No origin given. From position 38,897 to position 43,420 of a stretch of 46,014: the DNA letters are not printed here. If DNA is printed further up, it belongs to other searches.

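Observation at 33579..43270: Orphan 9.6-kb five-gene envelope operon with no recognisable enzymes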

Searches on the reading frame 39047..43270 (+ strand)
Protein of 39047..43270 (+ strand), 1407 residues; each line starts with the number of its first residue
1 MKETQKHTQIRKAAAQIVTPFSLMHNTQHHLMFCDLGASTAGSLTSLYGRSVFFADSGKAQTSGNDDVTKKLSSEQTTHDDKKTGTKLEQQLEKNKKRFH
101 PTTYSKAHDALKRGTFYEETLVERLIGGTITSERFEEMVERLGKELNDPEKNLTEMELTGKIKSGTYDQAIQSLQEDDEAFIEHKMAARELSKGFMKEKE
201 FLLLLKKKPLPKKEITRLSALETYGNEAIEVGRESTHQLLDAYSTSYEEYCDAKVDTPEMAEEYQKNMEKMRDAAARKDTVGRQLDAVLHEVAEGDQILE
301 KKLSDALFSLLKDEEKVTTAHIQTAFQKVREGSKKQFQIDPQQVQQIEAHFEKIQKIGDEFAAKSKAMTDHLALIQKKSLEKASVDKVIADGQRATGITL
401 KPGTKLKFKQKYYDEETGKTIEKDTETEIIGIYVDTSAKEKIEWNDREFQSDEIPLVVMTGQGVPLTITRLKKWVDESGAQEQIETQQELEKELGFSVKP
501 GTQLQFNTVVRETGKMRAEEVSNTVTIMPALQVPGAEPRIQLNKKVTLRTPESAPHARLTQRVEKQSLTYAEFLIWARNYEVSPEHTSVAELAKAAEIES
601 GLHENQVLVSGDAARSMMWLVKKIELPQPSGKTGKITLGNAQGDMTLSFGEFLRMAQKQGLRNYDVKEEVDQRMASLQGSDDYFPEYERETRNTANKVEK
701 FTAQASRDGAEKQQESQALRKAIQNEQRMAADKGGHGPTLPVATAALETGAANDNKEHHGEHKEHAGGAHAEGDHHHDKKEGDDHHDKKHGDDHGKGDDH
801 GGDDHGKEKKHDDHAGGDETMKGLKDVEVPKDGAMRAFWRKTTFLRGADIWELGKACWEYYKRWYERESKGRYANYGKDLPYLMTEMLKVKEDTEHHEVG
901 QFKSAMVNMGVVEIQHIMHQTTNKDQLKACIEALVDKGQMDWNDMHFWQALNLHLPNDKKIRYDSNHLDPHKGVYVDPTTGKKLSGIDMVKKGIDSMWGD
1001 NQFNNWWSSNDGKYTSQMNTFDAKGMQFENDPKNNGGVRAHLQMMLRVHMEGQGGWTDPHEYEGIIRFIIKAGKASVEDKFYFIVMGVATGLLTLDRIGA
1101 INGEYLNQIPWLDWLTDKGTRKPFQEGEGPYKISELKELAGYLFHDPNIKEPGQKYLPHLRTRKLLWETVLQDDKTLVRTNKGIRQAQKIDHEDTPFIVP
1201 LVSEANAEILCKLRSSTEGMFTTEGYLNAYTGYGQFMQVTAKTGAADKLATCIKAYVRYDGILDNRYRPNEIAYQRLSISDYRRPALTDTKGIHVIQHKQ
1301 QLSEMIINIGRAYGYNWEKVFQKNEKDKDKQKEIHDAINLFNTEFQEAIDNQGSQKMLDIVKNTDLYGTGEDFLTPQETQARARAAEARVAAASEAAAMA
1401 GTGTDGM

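Call 3: search_protein_families(library=pfam, proteins=[window:39047-43270:+], max_evalue=1)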
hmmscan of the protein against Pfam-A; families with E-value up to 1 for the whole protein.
window:39047-43270:+ (1407 aa): 2 families
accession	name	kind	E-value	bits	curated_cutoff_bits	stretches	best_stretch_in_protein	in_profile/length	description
PF19795.4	DUF6279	-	0.0019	18.6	27.7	1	263-356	31-122/195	Family of unknown function (DUF6279)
PF14716.13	HHH_8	-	0.21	12.4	30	0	92-113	17-39/73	Helix-hairpin-helix domain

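Call 4: search_protein_families(library=ncbifam, proteins=[window:39047-43270:+], max_evalue=1)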
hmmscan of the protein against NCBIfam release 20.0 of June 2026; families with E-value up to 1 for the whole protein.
window:39047-43270:+ (1407 aa): 2 families
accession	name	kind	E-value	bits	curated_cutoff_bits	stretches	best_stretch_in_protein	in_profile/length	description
NF047870.1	PKS_KR_start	domain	0.072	13.5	35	1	301-352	29-76/78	KR prefix domain-containing protein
NF004703.2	PRK06041.1-1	equivalog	0.25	9.6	570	1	95-182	66-157/525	archaellar assembly protein ArlJ/FlaJ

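Call 8: search_protein_families(library=phrogs, proteins=[window:39047-43270:+], max_evalue=0.1)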
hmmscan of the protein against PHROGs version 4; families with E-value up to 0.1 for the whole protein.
window:39047-43270:+ (1407 aa): 1 family
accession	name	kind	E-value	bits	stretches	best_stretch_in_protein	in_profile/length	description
phrog_6434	-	unknown function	0.017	14.9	1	361-439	136-214/456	-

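Call 9: search_solved_structures(query=window:39047-43270:+, max_evalue=1)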
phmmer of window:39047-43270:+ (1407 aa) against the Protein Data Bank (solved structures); distinct sequences matched with E-value up to 1: 0.

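Call 11: find_homologous_proteins(query=window:39047-43270:+, max_evalue=0.001)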
Query window:39047-43270:+ (1407 aa): 2 proteins with E <= 0.001 among 8000 candidates.
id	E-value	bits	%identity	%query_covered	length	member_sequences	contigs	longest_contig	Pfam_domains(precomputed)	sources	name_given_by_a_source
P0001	0.0e+0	3216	100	100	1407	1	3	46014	-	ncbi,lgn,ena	ncbi:MAG: hypothetical protein AAB551_02075 [Patescibacteria group bacterium]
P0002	6.7e-141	489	34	40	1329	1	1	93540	-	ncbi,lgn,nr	ncbi:MAG: hypothetical protein NTX63_01180 [Candidatus Peregrinibacteria bacterium]|nr:hypothetical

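Call 12: find_encoding_contigs(protein=P0002, flank=10000, max_places=3)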
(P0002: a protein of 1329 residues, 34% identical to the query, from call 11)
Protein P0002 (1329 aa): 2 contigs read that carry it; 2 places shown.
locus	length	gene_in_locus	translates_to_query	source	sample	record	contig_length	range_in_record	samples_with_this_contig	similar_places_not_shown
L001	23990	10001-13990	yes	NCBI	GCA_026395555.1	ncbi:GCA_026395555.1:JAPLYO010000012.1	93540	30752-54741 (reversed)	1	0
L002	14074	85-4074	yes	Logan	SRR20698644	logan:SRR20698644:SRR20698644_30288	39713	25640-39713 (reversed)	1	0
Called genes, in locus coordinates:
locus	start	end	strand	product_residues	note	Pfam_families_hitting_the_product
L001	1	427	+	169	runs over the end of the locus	-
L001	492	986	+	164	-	-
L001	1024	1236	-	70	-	PF01084:Ribosomal_S18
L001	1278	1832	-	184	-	PF00436:SSB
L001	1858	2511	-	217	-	PF01250:Ribosomal_S6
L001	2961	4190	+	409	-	PF23446:LysM1_NFP_LYK (faint), PF23473:LysM3_LYK4_5 (faint), PF01476:LysM, PF01551:Peptidase_M23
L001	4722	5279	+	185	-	-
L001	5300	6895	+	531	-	-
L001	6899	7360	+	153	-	-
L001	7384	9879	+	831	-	-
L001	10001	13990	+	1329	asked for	-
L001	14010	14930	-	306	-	PF00231:ATP-synt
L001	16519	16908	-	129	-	PF00213:OSCP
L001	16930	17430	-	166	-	PF00430:ATP-synt_B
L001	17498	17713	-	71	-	PF00137:ATP-synt_C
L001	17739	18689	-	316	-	PF00119:ATP-synt_A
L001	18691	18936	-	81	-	PF09527:ATPase_gene1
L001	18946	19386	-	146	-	PF02823:ATP-synt_DE_N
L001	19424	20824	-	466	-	PF02874:ATP-synt_ab_N, PF00006:ATP-synt_ab, PF22919:ATP-synt_VA_C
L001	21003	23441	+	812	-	-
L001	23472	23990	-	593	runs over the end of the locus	PF07973:tRNA_SAD, PF00587:tRNA-synt_2b, PF03129:HGTP_anticodon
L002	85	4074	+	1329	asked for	-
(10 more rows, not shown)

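Call 21: search_protein_families(library=pfam, proteins=[L001:4722-5279:+, L001:5300-6895:+, L001:6899-7360:+, L001:7384-9879:+, P0002], max_evalue=5)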
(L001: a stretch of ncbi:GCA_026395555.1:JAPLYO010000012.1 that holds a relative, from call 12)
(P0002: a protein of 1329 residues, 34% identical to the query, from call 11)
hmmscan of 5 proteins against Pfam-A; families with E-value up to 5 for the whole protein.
L001:4722-5279:+ (185 aa): 3 families
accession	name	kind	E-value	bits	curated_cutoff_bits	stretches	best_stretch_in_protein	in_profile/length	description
PF06939.16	DUF1286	-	0.0084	16.8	25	1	35-91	57-110/112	Protein of unknown function (DUF1286)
PF19744.4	DUF6232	-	0.16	12.9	27.4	1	42-87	28-74/117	Family of unknown function (DUF6232)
PF05781.17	MRVI1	-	0.35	10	27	1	10-72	431-495/533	MRVI1 protein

L001:5300-6895:+ (531 aa): 0 families

L001:6899-7360:+ (153 aa): 0 families

L001:7384-9879:+ (831 aa): 2 families
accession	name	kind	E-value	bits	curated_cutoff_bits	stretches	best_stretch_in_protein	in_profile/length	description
PF00226.36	DnaJ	-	0.038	14.5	27.8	1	631-663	23-52/63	DnaJ domain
PF18927.5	CrtO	-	0.32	11.7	27.3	1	386-451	43-108/123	Glycosyl-4,4'-diaponeurosporenoate acyltransferase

P0002 (1329 aa): 0 families

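Call 33: search_solved_structures(query=A3, max_evalue=5)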
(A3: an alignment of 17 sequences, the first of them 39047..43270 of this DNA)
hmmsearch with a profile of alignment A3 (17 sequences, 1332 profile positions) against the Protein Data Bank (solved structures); distinct sequences matched with E-value up to 5: 10.
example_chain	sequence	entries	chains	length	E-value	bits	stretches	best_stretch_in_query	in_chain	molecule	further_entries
4ldz_A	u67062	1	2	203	0.26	12.5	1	118-228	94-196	Transcriptional regulatory protein DesR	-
4xa6_A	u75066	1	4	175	0.28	12.4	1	262-353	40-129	Gp7-MYH7(1777-1855)-EB1 chimera protein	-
5jsb_B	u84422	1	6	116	1.3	10.3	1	229-337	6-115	Mcl-1 inhibitor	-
8gl3_A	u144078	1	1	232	1.4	10.1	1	144-351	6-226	pRLB-519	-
6ys4_A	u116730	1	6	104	1.5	10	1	291-358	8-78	Spindle assembly abnormal protein 6 homolog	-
9e2g_1V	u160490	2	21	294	2.2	9.4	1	664-762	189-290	Cilia- and flagella-associated protein 20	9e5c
2zqm_A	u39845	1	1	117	2.7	9.2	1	243-338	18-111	Prefoldin beta subunit 1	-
8j0h_A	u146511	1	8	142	2.9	9.1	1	210-330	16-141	Uncharacterized protein C4H3.06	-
2zdi_A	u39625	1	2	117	4.3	8.5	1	242-337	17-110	Prefoldin subunit beta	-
7wbn_A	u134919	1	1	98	4.8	8.3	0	240-333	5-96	RevCC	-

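Call 36: find_homologous_proteins(query=A3, max_evalue=0.001)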
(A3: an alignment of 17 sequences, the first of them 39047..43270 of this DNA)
Query A3 (17 sequences) (1407 aa, profile of the alignment): 2 proteins with E <= 0.001 among 8000 candidates.
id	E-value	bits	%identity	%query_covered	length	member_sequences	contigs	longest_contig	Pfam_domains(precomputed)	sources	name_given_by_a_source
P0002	0.0e+0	1674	34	40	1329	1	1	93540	-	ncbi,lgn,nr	ncbi:MAG: hypothetical protein NTX63_01180 [Candidatus Peregrinibacteria bacterium]|nr:hypothetical 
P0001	0.0e+0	1420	100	100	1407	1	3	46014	-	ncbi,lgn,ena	ncbi:MAG: hypothetical protein AAB551_02075 [Patescibacteria group bacterium]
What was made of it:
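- Tried and rejected: Both the single sequence and the alignment recovered only 2 proteins (calls 11, 36).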

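Call 83: search_protein_families(library=padloc, proteins=[window:39047-43270:+], max_evalue=0.01)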
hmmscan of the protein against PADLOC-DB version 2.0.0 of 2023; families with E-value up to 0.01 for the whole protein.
window:39047-43270:+ (1407 aa): 0 families
